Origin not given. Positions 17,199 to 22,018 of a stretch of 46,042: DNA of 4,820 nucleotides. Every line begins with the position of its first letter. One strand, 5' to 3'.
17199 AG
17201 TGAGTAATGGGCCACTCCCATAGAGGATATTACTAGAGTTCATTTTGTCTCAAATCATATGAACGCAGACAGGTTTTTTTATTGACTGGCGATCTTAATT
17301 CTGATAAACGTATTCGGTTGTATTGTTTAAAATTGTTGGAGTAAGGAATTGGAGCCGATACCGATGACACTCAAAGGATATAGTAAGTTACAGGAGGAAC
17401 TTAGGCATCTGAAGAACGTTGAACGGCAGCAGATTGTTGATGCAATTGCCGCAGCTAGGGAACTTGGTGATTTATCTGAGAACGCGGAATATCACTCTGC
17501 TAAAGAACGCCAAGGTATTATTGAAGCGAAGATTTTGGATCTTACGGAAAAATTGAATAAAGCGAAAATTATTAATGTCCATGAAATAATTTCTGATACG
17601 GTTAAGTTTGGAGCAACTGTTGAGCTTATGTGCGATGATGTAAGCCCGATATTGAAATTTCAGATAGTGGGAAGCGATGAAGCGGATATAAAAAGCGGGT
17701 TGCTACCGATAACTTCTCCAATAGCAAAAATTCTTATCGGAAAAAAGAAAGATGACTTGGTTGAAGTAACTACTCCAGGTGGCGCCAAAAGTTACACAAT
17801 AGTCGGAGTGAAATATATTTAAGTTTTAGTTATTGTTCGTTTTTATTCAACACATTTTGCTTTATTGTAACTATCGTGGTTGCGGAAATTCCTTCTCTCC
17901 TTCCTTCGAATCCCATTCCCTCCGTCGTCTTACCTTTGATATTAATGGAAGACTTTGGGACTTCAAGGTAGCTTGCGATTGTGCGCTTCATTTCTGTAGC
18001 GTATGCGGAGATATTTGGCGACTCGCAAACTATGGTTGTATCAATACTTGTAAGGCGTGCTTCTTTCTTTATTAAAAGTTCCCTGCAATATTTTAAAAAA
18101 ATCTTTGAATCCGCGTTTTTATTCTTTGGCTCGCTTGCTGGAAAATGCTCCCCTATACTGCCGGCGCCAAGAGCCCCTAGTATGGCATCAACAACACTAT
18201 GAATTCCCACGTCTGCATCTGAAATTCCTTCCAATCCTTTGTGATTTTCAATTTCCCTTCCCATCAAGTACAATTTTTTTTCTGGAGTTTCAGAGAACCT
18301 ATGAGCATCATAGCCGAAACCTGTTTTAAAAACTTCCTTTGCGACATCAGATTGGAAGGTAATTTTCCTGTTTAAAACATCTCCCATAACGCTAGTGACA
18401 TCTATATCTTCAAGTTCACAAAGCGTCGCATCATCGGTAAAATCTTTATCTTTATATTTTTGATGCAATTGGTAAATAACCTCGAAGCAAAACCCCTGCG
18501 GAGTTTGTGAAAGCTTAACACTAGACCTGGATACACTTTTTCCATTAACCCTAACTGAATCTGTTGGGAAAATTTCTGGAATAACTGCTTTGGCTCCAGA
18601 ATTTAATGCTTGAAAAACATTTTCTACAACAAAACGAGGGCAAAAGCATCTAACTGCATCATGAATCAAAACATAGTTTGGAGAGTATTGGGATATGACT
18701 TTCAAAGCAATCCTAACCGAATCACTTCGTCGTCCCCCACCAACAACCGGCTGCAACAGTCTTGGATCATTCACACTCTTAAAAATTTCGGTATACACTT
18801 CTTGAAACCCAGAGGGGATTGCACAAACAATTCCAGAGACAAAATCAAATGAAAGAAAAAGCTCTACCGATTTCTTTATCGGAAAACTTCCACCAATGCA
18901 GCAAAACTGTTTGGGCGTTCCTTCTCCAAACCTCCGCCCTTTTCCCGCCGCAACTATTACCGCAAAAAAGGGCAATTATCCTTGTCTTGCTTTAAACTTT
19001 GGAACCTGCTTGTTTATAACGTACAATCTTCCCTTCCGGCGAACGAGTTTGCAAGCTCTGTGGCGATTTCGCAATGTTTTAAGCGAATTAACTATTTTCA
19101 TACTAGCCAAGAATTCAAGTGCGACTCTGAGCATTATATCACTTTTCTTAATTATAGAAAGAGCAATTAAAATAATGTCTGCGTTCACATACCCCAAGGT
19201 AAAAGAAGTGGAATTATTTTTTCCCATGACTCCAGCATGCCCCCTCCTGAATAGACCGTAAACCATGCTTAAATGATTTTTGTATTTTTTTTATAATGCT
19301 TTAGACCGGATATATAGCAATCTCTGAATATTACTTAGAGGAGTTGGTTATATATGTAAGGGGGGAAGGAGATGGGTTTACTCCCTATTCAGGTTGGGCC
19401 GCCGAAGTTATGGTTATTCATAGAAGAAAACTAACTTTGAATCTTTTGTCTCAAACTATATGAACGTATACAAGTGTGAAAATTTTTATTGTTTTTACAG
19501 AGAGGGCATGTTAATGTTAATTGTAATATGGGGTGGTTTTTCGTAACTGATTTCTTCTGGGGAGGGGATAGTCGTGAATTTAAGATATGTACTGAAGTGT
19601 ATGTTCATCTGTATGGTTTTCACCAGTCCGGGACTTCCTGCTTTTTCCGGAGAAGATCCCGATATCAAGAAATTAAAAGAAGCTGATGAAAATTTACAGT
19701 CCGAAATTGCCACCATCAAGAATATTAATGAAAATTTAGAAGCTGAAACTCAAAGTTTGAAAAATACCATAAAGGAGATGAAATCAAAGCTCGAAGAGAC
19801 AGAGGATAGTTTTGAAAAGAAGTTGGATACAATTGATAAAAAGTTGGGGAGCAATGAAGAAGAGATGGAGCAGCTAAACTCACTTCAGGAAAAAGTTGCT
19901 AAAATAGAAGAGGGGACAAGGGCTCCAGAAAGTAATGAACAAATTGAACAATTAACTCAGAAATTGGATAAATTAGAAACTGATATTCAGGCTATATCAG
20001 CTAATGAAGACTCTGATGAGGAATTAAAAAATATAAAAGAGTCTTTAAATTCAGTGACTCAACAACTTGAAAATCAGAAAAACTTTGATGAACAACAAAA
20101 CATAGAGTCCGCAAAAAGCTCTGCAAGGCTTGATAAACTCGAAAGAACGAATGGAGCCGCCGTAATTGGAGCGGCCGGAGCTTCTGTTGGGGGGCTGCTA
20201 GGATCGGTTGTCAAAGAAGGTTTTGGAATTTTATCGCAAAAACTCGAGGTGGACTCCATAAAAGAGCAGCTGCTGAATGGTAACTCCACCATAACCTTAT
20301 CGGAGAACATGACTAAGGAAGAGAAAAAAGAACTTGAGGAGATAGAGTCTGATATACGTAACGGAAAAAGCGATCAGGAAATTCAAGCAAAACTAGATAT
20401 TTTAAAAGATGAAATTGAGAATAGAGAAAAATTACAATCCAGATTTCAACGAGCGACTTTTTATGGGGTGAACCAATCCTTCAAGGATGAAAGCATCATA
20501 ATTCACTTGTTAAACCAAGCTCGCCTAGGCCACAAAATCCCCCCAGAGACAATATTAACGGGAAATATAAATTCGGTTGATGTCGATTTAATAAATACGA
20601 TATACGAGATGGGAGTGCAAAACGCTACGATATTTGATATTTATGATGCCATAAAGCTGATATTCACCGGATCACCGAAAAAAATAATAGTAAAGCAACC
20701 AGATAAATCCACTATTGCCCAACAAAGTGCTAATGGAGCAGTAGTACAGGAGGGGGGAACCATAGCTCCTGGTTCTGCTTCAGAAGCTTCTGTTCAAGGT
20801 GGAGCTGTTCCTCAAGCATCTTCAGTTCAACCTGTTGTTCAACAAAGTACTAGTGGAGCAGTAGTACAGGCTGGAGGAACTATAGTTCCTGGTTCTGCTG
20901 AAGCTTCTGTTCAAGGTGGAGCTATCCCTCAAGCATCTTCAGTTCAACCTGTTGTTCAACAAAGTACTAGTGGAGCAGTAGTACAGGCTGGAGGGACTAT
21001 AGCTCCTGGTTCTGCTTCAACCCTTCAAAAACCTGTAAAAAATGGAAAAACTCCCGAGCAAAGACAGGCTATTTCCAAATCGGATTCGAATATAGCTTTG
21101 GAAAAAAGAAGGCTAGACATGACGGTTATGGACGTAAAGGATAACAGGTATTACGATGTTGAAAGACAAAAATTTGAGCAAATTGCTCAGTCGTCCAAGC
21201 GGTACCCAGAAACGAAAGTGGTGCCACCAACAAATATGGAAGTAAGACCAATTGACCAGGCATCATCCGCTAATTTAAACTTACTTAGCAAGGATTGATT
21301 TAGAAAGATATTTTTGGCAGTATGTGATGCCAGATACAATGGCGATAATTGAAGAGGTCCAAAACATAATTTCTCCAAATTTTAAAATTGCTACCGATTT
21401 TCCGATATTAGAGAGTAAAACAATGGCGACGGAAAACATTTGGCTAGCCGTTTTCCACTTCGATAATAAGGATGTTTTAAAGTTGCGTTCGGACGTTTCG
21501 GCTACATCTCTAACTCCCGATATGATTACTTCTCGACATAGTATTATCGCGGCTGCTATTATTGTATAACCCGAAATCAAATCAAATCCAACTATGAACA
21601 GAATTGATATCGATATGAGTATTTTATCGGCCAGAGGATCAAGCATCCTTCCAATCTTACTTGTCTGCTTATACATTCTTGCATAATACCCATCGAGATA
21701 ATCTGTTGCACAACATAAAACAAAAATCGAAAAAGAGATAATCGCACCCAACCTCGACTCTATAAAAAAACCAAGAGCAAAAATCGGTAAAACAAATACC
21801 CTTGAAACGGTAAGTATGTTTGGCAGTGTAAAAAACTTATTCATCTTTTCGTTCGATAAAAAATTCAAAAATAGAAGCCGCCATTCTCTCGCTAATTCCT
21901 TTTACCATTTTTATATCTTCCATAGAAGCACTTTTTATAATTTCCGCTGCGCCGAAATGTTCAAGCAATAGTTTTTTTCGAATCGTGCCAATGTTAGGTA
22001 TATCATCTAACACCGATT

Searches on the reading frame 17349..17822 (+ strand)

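Call 11: search_protein_families(library=ncbifam, max_evalue=1e-10, proteins=[window:17349-17822:+])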
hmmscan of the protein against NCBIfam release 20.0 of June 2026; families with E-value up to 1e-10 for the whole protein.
window:17349-17822:+ (157 aa): 11 families
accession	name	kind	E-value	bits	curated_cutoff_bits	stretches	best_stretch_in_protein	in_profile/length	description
NF001261.0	PRK00226.1-2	equivalog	6.4e-61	204.8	167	1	1-156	1-156/157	transcription elongation factor GreA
NF001264.0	PRK00226.1-5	equivalog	3e-56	189.6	180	1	1-157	1-158/158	transcription elongation factor GreA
TIGR01462.1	greA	subfamily_domain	2.7e-50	170.4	139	1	5-154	1-150/151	transcription elongation factor GreA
NF001263.0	PRK00226.1-4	equivalog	1.4e-47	161.6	145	1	3-155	6-158/160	transcription elongation factor GreA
NF002506.1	PRK01885.1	equivalog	3.1e-36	124.4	188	1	6-156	5-154/156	transcription elongation factor GreB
NF001260.0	PRK00226.1-1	equivalog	2e-33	115.3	234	1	4-155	6-157/160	transcription elongation factor GreA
TIGR01461.1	greB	equivalog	5.3e-33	114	171.05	1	6-157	5-155/156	transcription elongation factor GreB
NF011309.0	PRK14720.1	equivalog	1.2e-30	106.3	714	1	6-154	752-900/906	transcription elongation factor GreA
NF001262.0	PRK00226.1-3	equivalog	4.2e-21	75.4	161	1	7-148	10-152/165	transcription elongation factor GreA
NF004969.0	PRK06330.1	equivalog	5.4e-21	74.9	697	1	7-140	570-702/718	transcript cleavage factor/unknown domain fusion protein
NF004973.0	PRK06342.1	equivalog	3.2e-13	49.7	159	1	25-141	42-150/160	transcription elongation factor GreA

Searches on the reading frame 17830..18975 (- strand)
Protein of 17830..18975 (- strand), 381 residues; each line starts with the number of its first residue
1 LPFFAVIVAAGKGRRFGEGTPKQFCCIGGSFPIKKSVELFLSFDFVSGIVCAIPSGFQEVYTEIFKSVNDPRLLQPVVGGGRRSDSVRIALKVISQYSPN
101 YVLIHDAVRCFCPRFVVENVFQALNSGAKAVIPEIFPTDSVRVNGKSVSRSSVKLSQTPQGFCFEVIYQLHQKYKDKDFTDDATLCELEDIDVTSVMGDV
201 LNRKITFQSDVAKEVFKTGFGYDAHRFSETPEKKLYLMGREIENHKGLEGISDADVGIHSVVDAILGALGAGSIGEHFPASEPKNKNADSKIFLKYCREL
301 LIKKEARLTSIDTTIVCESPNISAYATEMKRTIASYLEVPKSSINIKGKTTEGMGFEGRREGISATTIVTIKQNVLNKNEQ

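Call 11: search_protein_families(library=ncbifam, max_evalue=1e-10, proteins=[window:17830-18975:-])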
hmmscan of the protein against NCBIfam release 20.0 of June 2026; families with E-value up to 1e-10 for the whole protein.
window:17830-18975:- (381 aa): 6 families
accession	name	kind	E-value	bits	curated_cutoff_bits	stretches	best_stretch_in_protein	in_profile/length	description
NF006899.0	PRK09382.1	equivalog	3.7e-98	329.2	417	1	4-373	8-381/387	bifunctional 2-C-methyl-D-erythritol 4-phosphate cytidylyltransferase/2-C-methyl-D-erythritol 2,4-cyclodiphosphate synthase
TIGR00151.1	ispF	equivalog_domain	6.8e-47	159.4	116.45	1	218-372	2-154/155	2-C-methyl-D-erythritol 2,4-cyclodiphosphate synthase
TIGR00453.1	ispD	equivalog_domain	4.2e-43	147.3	181.3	1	5-212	2-213/219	2-C-methyl-D-erythritol 4-phosphate cytidylyltransferase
NF001186.0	PRK00155.2-3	equivalog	3.5e-34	118.2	253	1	3-211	5-215/224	2-C-methyl-D-erythritol 4-phosphate cytidylyltransferase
NF001183.0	PRK00155.1-3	subfamily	1.2e-20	73.8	166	1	4-211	3-224/237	D-ribitol-5-phosphate cytidylyltransferase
NF009924.0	PRK13385.1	subfamily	4.2e-15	56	342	1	3-212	3-219/230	2-C-methyl-D-erythritol 4-phosphate cytidylyltransferase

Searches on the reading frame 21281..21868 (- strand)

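Call 11: search_protein_families(library=ncbifam, max_evalue=1e-10, proteins=[window:21281-21868:-])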
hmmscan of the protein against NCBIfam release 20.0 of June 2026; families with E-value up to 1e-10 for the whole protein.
window:21281-21868:- (195 aa): 3 families
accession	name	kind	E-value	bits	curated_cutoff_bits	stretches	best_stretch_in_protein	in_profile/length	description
TIGR00560.1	pgsA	equivalog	1.8e-40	139.4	109.1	1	14-190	2-179/183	CDP-diacylglycerol--glycerol-3-phosphate 3-phosphatidyltransferase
NF008090.0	PRK10832.1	equivalog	1.5e-27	96.8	304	1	13-184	3-172/182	CDP-diacylglycerol--glycerol-3-phosphate 3-phosphatidyltransferase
NF053678.1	ClpnSynClsA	equivalog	7.1e-20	71.9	240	1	12-183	2-171/180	cardiolipin synthase ClsA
